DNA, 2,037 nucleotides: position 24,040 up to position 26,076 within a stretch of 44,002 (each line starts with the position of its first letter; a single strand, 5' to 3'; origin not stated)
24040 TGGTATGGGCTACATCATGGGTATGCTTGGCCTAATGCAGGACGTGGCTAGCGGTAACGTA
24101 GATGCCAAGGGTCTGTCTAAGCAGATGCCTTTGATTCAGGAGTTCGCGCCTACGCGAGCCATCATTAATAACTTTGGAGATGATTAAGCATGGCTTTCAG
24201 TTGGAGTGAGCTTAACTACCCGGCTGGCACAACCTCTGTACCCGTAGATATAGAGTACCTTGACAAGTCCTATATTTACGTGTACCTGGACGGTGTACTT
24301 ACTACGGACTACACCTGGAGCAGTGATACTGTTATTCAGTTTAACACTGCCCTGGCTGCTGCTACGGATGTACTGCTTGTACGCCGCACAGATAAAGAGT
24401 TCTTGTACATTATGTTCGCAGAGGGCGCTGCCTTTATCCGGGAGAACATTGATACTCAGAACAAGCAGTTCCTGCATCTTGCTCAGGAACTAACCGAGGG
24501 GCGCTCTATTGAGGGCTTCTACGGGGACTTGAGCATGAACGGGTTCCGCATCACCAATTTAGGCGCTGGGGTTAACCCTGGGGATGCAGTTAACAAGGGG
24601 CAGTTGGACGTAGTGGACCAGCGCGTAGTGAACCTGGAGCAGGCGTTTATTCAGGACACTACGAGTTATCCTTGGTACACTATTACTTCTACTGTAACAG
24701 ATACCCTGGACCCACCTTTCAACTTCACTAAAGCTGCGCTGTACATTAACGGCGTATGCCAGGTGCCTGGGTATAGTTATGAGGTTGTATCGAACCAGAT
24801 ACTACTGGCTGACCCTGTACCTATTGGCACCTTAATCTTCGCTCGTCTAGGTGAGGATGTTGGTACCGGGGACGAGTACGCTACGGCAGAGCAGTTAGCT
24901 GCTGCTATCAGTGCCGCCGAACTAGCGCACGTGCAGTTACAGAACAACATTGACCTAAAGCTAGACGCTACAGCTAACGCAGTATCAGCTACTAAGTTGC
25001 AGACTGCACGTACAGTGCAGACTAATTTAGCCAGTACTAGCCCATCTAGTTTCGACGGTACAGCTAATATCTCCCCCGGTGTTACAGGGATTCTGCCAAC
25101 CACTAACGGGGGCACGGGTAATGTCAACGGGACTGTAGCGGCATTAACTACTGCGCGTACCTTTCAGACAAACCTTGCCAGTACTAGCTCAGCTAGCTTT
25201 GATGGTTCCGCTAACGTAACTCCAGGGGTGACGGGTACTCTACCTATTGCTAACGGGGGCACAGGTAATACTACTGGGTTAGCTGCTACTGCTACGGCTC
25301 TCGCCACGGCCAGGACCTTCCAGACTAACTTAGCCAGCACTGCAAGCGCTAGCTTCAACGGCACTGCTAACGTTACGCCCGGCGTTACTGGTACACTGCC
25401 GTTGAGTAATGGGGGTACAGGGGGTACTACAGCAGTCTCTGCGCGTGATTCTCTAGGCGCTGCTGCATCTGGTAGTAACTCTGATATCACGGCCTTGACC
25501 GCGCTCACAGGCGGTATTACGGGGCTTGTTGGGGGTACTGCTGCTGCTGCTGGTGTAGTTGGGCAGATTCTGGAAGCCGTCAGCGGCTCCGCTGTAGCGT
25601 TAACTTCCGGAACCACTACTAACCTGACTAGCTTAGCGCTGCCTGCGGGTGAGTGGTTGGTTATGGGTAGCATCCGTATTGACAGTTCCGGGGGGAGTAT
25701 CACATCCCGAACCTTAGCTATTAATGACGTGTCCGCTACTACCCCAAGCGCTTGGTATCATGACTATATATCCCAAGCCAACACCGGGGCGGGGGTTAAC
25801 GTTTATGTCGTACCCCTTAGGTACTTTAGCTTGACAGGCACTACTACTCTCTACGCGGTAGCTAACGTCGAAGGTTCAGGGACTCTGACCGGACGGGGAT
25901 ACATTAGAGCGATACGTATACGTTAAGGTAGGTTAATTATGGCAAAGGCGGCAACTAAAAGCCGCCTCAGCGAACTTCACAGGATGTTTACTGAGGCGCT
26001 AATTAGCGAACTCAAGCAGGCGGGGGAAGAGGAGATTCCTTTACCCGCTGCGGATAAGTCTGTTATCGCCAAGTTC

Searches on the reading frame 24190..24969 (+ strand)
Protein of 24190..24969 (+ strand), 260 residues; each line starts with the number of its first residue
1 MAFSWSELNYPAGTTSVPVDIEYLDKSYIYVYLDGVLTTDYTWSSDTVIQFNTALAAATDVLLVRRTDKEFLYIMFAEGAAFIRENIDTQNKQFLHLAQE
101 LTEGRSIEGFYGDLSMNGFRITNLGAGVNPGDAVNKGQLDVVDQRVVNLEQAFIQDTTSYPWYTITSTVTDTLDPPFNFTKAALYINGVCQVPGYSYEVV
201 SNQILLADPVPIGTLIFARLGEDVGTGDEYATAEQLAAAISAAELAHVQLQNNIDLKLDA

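Call 52: search_solved_structures(query=window:24190-24969:+, max_evalue=1, show_alignments=3)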
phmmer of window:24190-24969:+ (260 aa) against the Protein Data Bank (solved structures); distinct sequences matched with E-value up to 1: 18.
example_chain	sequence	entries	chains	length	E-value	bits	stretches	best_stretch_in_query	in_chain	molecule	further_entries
8es4_G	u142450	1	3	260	1.9e-105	355.1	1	1-239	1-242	Gp44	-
23sh_r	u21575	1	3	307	1.1e-77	264.1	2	1-144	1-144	tail fiber gp9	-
8vbx_R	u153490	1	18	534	1.5e-62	214.5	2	126-239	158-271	Tail fiber (gp47)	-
7y22_e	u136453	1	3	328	1.1e-12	51.2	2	38-151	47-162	tail adaptor protein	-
9s0y_AB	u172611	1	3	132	6.8e-10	42.1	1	18-101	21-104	Phage particle protein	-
7xy1_A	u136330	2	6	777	4.4e-07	32.9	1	8-141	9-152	Tail fiber protein | phage type I tail fiber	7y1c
9k4a_A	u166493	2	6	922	6.1e-07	32.5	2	171-255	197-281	Depolymerase, capsule K1-specific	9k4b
8dsp_C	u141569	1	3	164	2.3e-05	27.3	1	18-145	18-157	Tail fiber protein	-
8e4g_O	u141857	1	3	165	2.6e-05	27.1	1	18-145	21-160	Tail fiber protein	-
9m4c_B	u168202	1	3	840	3.6e-05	26.6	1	8-153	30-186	Depolymerase, capsule KN1-specific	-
9m4d_A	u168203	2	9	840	4.6e-05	26.3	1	8-144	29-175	Probable tail spike protein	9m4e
8i4m_e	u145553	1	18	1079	4.7e-05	26.3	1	46-140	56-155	Fiber protein(gp 28) of the cyanophage P-SCSP1u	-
2yo0_A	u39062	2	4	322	9.2e-05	25.3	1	111-153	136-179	GENERAL CONTROL PROTEIN GCN4, PUTATIVE INNER MEMBRANE PROTEIN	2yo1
5js4_A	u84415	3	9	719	0.00017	24.4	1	12-104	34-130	phiAB6 tailspike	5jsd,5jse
7boz_a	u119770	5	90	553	0.00025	23.9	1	18-145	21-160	N-teminal of mature bacteriophage T7 tail fiber protein gp17 | Tail fiber protein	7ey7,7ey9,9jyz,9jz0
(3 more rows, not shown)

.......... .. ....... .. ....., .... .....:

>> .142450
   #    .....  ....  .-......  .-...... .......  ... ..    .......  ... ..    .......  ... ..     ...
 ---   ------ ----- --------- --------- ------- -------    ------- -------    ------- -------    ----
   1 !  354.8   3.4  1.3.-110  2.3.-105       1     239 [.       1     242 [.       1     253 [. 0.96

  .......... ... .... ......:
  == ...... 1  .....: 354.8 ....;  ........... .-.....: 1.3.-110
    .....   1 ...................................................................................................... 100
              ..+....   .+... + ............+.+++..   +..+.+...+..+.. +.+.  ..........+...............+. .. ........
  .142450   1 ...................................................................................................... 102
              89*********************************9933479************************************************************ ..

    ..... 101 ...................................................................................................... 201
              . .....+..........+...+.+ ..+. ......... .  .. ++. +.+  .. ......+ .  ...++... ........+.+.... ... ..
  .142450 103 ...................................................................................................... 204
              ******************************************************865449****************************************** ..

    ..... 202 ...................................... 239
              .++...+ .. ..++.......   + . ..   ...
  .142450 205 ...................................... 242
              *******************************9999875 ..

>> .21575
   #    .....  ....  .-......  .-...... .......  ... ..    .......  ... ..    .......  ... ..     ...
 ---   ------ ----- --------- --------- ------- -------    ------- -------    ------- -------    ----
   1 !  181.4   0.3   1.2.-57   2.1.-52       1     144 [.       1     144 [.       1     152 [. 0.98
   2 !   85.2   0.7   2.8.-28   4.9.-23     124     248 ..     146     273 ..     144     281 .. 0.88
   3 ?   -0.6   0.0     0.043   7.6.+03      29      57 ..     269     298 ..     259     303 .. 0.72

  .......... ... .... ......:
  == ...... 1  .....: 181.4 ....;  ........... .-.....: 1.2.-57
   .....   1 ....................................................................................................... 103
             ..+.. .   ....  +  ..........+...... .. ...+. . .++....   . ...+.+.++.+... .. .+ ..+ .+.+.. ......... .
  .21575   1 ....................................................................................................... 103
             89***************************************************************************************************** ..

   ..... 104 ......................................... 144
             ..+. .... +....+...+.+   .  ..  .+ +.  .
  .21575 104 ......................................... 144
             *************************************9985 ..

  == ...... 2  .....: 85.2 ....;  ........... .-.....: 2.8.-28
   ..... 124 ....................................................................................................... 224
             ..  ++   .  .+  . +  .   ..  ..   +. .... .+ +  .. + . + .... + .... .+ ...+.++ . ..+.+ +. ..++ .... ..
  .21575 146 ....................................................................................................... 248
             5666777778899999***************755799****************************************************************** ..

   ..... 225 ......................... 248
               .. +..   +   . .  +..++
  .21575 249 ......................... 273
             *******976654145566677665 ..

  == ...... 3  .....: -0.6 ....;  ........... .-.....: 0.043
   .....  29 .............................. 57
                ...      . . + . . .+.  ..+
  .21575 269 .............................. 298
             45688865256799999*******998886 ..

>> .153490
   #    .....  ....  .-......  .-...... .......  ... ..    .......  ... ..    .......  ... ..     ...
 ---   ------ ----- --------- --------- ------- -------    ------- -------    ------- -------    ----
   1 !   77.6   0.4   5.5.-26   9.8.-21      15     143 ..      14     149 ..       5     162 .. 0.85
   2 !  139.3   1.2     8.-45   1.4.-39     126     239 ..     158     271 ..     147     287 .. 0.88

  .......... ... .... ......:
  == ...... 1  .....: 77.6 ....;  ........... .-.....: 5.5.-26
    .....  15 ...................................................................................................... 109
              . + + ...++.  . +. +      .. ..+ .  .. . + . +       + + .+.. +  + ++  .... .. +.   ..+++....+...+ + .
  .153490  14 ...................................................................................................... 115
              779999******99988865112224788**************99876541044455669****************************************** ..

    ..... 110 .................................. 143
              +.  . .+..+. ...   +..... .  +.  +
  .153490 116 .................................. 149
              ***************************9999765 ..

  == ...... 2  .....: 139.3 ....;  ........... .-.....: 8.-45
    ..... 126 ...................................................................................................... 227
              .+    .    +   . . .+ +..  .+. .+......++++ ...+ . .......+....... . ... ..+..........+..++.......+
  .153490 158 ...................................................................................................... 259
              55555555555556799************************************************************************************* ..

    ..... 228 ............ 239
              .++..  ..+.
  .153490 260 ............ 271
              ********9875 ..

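Call 85: predict_structure(alignment_id=A3)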
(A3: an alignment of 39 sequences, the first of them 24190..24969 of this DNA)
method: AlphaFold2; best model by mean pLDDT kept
length: 260 residues; sequences in the alignment: 39
mean_pLDDT: 73.2   pTM: 0.32
mean pLDDT of the five models: 73.2, 72.6, 70.9, 69.8, 69.4
residues with pLDDT >= 90: 42; 70-90: 121; 50-70: 54; < 50: 43
segments of 3 or more residues with pLDDT < 50: 73-84, 104-120, 153-157, 225-230
pLDDT, mean of each block of 10 residues (from residue 1): 74 89 80 89 90 89 73 46 47 58 45 43 64 73 76 55 91 86 86 85 90 90 53 69 86 75
secondary structure, 60 per line:
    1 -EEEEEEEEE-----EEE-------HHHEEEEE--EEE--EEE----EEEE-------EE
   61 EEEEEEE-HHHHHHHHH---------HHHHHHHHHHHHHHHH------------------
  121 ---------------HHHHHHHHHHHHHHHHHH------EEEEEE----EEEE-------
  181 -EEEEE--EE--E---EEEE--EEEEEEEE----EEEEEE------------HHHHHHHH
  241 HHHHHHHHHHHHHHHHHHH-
elements in order: E2-10 E16-18 E29-33 E36-38 E41-43 E48-51 E59-67 H69-77 H87-102 H136-153 E160-165 E170-173 E182-186 E197-200 E203-210 E215-220 H233-259

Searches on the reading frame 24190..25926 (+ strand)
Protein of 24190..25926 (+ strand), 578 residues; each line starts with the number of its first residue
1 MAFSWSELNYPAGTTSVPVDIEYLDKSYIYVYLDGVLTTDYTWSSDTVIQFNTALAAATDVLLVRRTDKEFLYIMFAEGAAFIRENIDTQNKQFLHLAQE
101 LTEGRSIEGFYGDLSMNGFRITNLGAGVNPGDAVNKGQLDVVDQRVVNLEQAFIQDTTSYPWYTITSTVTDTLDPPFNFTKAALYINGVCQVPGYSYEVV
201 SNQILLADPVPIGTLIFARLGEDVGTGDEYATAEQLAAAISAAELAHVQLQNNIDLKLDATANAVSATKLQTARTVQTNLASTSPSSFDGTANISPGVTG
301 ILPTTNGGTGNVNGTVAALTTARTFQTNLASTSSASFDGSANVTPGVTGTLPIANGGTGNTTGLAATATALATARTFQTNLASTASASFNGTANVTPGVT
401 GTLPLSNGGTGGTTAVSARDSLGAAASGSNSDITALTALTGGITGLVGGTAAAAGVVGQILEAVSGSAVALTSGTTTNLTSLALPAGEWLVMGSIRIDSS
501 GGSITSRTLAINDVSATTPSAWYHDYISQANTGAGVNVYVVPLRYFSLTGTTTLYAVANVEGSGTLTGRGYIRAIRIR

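Call 6: search_protein_families(library=pfam, proteins=[window:24190-25926:+], max_evalue=0.01)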
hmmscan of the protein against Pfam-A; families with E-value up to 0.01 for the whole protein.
window:24190-25926:+ (578 aa): 2 families
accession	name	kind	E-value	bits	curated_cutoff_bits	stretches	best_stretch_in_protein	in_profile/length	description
PF03906.20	Phage_T7_tail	-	5.4e-15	55.9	25.2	1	12-141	15-150/157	Phage T7 tail fibre protein, N-terminal domain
PF05662.19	YadA_stalk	-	4.3e-06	27.4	28.4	1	120-156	1-37/43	Coiled stalk of trimeric autotransporter adhesin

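Call 7: search_protein_families(library=phrogs, proteins=[window:24190-25926:+], max_evalue=0.001)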
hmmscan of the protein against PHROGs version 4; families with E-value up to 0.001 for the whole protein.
window:24190-25926:+ (578 aa): 11 families
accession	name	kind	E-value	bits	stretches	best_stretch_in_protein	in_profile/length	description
phrog_11393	-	tail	2.9e-197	657.6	4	2-257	1-265/538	tail fiber protein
phrog_2710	-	tail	1.8e-88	298.8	1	1-245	8-275/781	tail fiber protein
phrog_2370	-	connector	1.3e-22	81.2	3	249-318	327-394/652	neck passage structure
phrog_13980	-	tail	3.7e-15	56.8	1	16-148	19-163/756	tail fiber protein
phrog_13481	-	tail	1.4e-10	41.8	1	14-422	31-328/596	tail fiber protein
phrog_6953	-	tail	2e-10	41.4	1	18-101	21-104/251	tail fiber protein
phrog_6256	-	tail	1e-09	39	1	14-151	17-166/686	tail fiber protein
phrog_3018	-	head and packaging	1.1e-05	25.7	1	257-321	92-150/341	head decoration protein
phrog_6722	-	tail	1.9e-05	24.2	1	255-378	318-420/974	tail fiber protein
phrog_5181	-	unknown function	2.9e-05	23.6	0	256-296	359-399/763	-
phrog_7389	-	tail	0.00063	19.4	0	259-294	336-371/732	tail fiber protein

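Call 77: find_homologous_proteins(query=window:24190-25923:+)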
Query window:24190-25923:+ (578 aa): 3721 proteins with E <= 0.001 among 8000 candidates; the best 120 are listed.
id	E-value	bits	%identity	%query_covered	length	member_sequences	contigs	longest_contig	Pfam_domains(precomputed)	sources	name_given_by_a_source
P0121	0.0e+0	1013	85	100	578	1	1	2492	PF05662.20,PF03906.21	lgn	-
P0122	1.8e-293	992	83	100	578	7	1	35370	PF05662.20,PF03906.21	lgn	-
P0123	1.3e-245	834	66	100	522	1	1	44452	PF05662.20,PF03906.21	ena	-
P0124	1.0e-220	752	70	26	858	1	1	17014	PF12571.14,PF20044.5,PF21882.3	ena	-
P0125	1.7e-190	652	73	53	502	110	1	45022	PF05662.20,PF03906.21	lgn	-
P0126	1.4e-187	643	72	53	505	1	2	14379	PF05662.20,PF03906.21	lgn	-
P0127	7.8e-186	637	71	53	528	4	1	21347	PF05662.20,PF03906.21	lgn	-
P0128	1.0e-182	627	71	53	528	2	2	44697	PF05662.20,PF03906.21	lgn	-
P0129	4.3e-180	618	69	52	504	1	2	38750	PF05662.20,PF03906.21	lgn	-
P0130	2.4e-179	616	73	53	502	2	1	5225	PF05662.20,PF03906.21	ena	-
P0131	1.7e-174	600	68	53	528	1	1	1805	PF05662.20,PF03906.21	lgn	-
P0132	5.5e-174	598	53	100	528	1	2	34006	PF05662.20,PF03906.21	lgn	-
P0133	1.2e-168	580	63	53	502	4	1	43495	PF05662.20,PF03906.21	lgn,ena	-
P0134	2.6e-168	579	60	64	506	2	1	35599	PF05662.20,PF03906.21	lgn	-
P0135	1.4e-165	570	48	100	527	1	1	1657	PF03906.21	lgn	-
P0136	7.4e-162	558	63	54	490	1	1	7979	PF05662.20,PF03906.21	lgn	-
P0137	5.3e-161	555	46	100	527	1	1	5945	PF03906.21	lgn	-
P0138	7.0e-160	551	79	46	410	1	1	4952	PF05662.20,PF03906.21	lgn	-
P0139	1.0e-153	531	45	100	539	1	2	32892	PF05662.20,PF03906.21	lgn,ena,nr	nr:MAG TPA: tail fiber protein [Caudoviricetes sp.]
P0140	3.1e-145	503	44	100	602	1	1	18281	PF03906.21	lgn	-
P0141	5.5e-145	502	44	100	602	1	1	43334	PF03906.21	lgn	-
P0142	7.4e-145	502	59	54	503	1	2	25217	PF05662.20,PF03906.21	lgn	-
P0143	8.3e-145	502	44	100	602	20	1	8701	PF03906.21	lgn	-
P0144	2.4e-144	500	51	53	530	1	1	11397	PF05662.20,PF03906.21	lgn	-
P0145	2.9e-144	500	44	100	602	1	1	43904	PF03906.21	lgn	-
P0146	3.5e-144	500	43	100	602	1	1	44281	PF03906.21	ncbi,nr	ncbi:tail fiber protein [Klebsiella phage SAA231]|nr:tail fiber protein [Klebsiella phage SAA231]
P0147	7.2e-144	499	60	53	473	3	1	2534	PF05662.20,PF03906.21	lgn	-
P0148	3.3e-143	496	44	100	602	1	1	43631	PF03906.21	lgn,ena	-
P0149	9.2e-143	495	44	100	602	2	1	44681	PF03906.21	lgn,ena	-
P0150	6.3e-142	492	61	54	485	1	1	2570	PF05662.20,PF03906.21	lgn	-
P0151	5.6e-139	482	53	51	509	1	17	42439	PF05662.20,PF03906.21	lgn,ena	-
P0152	6.7e-139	482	47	100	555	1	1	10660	PF03906.21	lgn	-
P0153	1.7e-137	478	36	44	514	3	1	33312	PF05662.20,PF03906.21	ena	-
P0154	6.9e-136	472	47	100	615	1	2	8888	PF05662.20,PF03906.21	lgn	-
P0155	1.5e-134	468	49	54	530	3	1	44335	PF03906.21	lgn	-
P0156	3.2e-134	467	49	61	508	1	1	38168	PF05662.20,PF03906.21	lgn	-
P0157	4.2e-133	463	60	53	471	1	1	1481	PF05662.20,PF03906.21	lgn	-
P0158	6.9e-133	462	71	39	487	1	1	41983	PF05662.20,PF03906.21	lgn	-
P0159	3.5e-132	460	43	100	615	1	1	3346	PF05662.20,PF03906.21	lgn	-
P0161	1.1e-131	458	52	51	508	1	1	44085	PF05662.20,PF03906.21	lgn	-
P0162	6.9e-131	456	46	64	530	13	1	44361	PF03906.21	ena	-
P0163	1.6e-130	455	49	61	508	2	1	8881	PF03906.21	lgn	-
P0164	3.1e-130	454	49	61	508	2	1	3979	PF03906.21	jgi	-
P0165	7.3e-130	452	46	55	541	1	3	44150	PF03906.21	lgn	-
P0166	8.9e-130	452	46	53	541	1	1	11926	PF03906.21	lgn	-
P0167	1.8e-129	451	46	64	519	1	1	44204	PF03906.21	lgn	-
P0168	3.0e-129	450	45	52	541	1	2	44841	PF03906.21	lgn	-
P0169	3.2e-129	450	46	54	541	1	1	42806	PF03906.21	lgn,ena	-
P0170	7.2e-129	449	47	54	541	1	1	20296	PF03906.21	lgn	-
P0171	1.4e-128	448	46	54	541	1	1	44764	PF03906.21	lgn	-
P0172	1.7e-128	448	46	53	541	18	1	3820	PF03906.21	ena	-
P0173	2.0e-128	448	46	54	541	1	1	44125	PF03906.21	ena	-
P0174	3.1e-128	447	46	54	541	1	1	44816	PF03906.21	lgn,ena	-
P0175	3.3e-128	447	45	52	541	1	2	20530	PF03906.21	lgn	-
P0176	5.8e-128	446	45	54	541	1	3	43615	PF03906.21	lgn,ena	-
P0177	7.3e-128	446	68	41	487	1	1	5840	PF05662.20,PF03906.21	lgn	-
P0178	8.9e-128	446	46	54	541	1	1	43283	PF03906.21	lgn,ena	-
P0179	9.0e-128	446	46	52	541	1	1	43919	PF03906.21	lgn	-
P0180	9.1e-128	445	46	55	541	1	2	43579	PF03906.21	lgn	-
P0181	9.7e-128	445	45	52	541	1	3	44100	PF03906.21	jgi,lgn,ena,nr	jgi:hypothetical protein|nr:MAG TPA: tail fiber protein [Caudoviricetes sp.]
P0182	2.2e-127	444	46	54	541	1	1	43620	PF03906.21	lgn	-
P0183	2.3e-127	444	46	54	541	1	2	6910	PF03906.21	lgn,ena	-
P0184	2.6e-127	444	45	52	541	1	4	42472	PF03906.21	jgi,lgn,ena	jgi:hypothetical protein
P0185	2.6e-127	444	46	54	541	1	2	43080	PF03906.21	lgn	-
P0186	2.9e-127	444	46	54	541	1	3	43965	PF03906.21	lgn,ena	-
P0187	3.0e-127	444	46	54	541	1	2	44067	PF03906.21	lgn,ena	-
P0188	5.0e-127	443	45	54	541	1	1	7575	PF03906.21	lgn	-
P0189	5.1e-127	443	46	54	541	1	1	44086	PF03906.21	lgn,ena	-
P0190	5.1e-127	443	46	54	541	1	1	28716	PF03906.21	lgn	-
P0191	5.7e-127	443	47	54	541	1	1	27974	PF03906.21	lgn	-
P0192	5.9e-127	443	45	54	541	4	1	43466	PF03906.21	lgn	-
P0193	8.8e-127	442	46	54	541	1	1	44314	PF03906.21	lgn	-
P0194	1.0e-126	442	45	54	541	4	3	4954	PF03906.21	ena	-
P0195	1.2e-126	442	46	54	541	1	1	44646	PF03906.21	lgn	-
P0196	1.4e-126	442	46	54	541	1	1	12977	PF03906.21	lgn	-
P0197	1.8e-126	441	46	54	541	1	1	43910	PF03906.21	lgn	-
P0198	1.9e-126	441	44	64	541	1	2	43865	PF03906.21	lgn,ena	-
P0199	2.4e-126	441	46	53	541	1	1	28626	PF03906.21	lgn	-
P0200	2.5e-126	441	46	54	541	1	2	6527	PF03906.21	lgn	-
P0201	2.8e-126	441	46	54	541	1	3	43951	PF03906.21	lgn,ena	-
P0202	2.8e-126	441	44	64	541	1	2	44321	PF03906.21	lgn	-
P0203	3.7e-126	440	44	60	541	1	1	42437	PF03906.21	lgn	-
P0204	4.8e-126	440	46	55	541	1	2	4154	PF03906.21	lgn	-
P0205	6.2e-126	439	45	54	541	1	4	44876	PF03906.21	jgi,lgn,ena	jgi:hypothetical protein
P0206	6.8e-126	439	45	53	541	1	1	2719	PF03906.21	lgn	-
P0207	7.0e-126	439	45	54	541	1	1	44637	PF03906.21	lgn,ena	-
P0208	7.4e-126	439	44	52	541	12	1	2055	PF03906.21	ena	-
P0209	1.1e-125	439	45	54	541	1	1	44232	PF03906.21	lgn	-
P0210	1.1e-125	439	46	54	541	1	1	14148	PF03906.21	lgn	-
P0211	1.1e-125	439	44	60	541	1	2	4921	PF03906.21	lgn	-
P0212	1.3e-125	438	43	63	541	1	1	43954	PF03906.21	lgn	-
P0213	1.8e-125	438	45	54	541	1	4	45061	PF03906.21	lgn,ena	-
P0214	1.8e-125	438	45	54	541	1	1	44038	PF03906.21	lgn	-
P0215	2.1e-125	438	45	54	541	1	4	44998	PF03906.21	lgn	-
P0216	2.4e-125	438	46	54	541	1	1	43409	PF03906.21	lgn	-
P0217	2.6e-125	437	46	54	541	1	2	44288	PF03906.21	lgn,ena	-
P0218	2.8e-125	437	43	64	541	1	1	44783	PF03906.21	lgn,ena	-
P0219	3.6e-125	437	45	53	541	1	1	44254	PF03906.21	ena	-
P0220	6.0e-125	436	45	54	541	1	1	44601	PF03906.21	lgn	-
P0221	1.2e-124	435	45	54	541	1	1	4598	PF03906.21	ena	-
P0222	1.2e-124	435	46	54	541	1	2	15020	PF03906.21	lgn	-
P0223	1.8e-124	435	45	54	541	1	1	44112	PF03906.21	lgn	-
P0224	1.9e-124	435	45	53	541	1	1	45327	PF03906.21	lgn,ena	-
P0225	2.1e-124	434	44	63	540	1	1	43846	PF03906.21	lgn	-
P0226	2.4e-124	434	46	54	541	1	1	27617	PF03906.21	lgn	-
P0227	3.6e-124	434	47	100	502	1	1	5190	PF05662.20,PF03906.21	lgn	-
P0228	3.6e-124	434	48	40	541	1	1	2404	PF03906.21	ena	-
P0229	4.1e-124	433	46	54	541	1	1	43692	PF03906.21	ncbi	ncbi:hypothetical protein RCIP0104_00053 [Klebsiella phage RCIP0104]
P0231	6.5e-124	433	49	60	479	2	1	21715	PF05662.20,PF03906.21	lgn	-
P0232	6.8e-124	433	63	53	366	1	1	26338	PF05662.20,PF03906.21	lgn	-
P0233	7.6e-124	433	43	98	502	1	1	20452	PF05662.20,PF03906.21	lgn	-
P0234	8.1e-124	432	46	54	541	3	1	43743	PF03906.21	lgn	-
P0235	1.1e-123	432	51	51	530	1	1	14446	PF05662.20,PF03906.21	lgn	-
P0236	3.4e-123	430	47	54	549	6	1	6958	PF03906.21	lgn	-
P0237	6.0e-123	430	45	54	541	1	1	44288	PF03906.21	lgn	-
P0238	6.9e-123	429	45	54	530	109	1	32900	PF03906.21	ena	-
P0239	4.0e-122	427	44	63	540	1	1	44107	PF03906.21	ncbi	-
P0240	1.1e-121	425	49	51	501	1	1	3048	PF05662.20,PF03906.21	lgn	-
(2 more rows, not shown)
